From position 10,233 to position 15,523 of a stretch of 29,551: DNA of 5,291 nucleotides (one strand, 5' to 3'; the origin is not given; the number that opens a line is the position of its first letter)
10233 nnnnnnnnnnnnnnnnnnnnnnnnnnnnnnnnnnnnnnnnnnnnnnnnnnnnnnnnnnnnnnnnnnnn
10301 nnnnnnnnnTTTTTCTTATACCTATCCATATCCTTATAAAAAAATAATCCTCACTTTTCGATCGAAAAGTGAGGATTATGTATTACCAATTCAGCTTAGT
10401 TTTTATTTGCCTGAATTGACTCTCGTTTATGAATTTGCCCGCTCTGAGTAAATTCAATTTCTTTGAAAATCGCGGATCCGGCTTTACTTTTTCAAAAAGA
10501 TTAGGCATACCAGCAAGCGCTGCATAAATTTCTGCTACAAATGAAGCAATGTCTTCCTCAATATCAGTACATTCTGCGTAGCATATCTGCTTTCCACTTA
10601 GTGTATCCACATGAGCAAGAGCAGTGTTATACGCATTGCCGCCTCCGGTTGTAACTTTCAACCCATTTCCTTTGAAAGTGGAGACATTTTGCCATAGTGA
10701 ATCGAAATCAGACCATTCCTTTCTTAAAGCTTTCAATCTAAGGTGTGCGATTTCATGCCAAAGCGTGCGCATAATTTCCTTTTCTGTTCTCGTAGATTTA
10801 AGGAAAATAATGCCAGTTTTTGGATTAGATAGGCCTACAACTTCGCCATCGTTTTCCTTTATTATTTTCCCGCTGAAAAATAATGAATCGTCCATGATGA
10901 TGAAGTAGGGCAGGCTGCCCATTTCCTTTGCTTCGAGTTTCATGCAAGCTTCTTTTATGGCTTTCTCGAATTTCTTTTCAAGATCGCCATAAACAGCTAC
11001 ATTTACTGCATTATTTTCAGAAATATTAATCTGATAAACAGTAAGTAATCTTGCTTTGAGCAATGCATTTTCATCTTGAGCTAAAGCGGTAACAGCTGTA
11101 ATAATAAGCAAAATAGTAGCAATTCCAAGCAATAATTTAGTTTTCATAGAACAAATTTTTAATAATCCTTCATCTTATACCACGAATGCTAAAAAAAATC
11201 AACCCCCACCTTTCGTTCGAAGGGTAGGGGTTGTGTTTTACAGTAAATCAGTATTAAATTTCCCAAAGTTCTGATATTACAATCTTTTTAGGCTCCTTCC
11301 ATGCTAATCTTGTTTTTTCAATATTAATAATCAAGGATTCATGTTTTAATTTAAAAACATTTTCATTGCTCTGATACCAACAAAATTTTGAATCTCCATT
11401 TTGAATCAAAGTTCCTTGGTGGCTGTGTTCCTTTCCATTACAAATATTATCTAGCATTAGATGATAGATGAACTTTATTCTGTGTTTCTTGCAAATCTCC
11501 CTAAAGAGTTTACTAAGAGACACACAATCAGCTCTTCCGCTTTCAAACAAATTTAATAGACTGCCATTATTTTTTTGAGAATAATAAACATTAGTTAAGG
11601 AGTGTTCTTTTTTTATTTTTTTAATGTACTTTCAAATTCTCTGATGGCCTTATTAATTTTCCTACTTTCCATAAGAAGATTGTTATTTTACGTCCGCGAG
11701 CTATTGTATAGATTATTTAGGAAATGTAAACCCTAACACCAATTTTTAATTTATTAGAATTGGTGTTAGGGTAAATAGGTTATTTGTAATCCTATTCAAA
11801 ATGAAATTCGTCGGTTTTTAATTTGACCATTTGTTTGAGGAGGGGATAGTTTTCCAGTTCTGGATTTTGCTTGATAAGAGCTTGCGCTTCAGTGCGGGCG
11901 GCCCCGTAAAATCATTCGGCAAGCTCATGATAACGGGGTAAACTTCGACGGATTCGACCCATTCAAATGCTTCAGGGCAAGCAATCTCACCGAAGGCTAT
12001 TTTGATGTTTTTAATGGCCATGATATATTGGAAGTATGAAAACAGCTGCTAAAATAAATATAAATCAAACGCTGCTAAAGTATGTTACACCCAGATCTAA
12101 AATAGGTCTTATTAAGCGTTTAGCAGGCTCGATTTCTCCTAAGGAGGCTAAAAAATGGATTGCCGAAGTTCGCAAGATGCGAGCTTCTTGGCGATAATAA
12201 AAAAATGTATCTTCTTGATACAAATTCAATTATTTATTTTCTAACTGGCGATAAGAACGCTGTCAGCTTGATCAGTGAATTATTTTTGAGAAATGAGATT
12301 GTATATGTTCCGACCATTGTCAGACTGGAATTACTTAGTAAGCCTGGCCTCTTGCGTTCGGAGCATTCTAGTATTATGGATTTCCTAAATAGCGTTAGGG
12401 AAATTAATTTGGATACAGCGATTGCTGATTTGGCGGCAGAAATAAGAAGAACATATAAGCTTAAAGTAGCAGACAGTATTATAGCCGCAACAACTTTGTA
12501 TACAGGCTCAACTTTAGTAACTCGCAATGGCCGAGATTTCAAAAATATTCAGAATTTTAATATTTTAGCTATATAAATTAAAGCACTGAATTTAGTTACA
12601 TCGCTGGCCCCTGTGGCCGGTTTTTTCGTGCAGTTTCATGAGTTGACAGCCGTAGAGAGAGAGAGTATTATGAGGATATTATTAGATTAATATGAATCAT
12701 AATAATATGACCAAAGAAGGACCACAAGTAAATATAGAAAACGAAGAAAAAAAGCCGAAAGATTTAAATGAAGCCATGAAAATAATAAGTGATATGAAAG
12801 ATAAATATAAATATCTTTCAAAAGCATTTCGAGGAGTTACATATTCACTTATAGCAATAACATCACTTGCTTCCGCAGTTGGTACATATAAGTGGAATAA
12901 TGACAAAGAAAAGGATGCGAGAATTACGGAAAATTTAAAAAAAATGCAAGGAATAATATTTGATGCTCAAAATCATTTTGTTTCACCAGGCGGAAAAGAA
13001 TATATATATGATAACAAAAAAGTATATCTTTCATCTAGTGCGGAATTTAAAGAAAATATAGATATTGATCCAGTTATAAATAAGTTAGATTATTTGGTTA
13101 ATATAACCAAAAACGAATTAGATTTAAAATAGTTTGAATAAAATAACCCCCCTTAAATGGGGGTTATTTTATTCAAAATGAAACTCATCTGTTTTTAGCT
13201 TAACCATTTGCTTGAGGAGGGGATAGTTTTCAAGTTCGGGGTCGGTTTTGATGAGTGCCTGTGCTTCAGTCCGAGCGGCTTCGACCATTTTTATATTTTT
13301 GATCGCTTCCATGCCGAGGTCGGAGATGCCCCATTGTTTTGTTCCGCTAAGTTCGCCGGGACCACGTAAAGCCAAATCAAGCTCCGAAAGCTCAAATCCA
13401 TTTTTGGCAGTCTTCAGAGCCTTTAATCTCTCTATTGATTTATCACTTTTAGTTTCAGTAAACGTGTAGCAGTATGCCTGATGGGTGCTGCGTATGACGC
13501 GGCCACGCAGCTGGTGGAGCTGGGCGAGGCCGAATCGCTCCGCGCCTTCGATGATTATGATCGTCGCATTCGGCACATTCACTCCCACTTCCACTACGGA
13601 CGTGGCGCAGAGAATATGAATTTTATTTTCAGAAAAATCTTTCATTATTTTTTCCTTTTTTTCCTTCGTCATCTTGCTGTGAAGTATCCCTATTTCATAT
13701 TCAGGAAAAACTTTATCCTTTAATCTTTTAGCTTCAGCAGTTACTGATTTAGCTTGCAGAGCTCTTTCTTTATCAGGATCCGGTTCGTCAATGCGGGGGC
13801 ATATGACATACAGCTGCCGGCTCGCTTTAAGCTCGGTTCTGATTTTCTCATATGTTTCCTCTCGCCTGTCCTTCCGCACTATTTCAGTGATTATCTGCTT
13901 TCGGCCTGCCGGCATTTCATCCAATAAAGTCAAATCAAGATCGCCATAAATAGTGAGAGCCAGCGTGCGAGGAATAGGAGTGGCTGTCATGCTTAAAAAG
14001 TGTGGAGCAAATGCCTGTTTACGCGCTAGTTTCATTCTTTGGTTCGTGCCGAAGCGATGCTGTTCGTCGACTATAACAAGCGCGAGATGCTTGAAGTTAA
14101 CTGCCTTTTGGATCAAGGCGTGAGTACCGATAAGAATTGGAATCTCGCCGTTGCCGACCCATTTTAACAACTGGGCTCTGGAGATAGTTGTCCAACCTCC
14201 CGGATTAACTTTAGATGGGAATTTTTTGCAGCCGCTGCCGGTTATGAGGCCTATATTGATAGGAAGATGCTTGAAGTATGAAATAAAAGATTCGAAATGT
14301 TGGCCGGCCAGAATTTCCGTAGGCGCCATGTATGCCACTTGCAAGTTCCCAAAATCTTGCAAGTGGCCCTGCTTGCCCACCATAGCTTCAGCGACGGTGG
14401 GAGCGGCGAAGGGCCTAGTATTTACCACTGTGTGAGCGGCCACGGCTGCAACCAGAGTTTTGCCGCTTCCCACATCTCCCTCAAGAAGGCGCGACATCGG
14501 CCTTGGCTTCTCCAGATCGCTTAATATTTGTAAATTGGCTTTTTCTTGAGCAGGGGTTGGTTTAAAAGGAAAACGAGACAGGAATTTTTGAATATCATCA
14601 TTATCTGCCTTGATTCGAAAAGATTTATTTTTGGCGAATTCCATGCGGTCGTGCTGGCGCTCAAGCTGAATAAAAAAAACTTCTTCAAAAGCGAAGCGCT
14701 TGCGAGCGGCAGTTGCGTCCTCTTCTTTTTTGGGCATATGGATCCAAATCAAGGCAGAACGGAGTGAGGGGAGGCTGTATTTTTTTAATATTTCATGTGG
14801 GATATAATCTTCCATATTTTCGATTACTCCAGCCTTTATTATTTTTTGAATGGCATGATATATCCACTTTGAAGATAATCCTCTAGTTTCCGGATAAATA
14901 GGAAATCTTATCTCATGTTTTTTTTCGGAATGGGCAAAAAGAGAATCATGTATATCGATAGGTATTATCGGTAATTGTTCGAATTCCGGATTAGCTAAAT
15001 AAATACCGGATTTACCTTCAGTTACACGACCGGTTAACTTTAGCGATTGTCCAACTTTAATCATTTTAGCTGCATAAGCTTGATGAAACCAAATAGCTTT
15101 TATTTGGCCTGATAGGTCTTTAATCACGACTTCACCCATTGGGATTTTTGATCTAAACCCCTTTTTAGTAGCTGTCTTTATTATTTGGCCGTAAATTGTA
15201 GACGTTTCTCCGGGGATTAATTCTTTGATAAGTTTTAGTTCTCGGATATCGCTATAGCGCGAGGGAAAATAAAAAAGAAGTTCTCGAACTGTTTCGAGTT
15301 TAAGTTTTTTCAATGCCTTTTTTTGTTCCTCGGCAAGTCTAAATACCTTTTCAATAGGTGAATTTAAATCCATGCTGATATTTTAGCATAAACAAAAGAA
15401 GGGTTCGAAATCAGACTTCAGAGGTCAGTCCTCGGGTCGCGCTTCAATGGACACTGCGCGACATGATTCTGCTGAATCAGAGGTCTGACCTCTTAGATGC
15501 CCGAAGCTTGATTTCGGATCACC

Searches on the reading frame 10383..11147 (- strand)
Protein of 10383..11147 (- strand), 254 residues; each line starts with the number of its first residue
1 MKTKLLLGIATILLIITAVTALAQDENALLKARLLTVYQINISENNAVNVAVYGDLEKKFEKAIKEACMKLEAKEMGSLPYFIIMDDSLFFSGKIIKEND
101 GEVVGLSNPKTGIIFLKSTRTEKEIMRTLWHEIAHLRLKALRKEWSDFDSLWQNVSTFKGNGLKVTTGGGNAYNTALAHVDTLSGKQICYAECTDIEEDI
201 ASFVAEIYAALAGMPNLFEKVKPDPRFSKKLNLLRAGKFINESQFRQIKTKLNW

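Call 5: search_protein_families(library=pfam, proteins=[window:10383-11147:-], max_evalue=0.1)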
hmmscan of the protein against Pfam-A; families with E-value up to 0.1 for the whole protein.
window:10383-11147:- (254 aa): 3 families
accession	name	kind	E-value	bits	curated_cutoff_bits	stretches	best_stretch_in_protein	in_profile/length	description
PF20573.4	DUF6782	-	0.0042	16.8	27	1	97-136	62-101/241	Putative metallopeptidase family (DUF6782)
PF06114.19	Peptidase_M78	-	0.009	16.3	22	1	99-142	16-59/123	IrrE N-terminal-like domain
PF15711.10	ILEI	-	0.031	15.2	27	1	41-81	38-77/90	Interleukin-like EMT inducer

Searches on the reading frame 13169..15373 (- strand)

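Call 13: search_protein_families(library=pfam, proteins=[window:13169-15373:-], max_evalue=0.001)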
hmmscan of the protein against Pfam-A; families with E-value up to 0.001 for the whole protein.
window:13169-15373:- (734 aa): 7 families
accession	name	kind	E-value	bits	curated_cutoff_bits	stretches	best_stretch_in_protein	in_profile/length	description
PF17191.10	RecG_wedge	-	6.3e-20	71.8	23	1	11-179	6-159/162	RecG wedge domain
PF00270.35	DEAD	-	8.3e-19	68.4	26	1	273-471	1-164/167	DEAD/DEAH box helicase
PF00271.37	Helicase_C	-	1.9e-18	67.1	23.5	1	546-629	30-109/110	Helicase conserved C-terminal domain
PF19833.4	RecG_dom3_C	-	5.6e-11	42.8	26.8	1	658-727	3-77/87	ATP-dependent DNA helicase RecG, domain 3, C-terminal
PF04851.21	ResIII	-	1.8e-08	34.9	22.5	1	270-466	2-162/164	Type III restriction enzyme, res subunit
PF01336.31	tRNA_anti-codon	-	1.2e-07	32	27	1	60-132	3-73/75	OB-fold nucleic acid binding domain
PF22590.2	Cas3-like_C_2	-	4.8e-05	24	27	1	547-629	18-104/106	CRISPR-associated nuclease/helicase Cas3, C-terminal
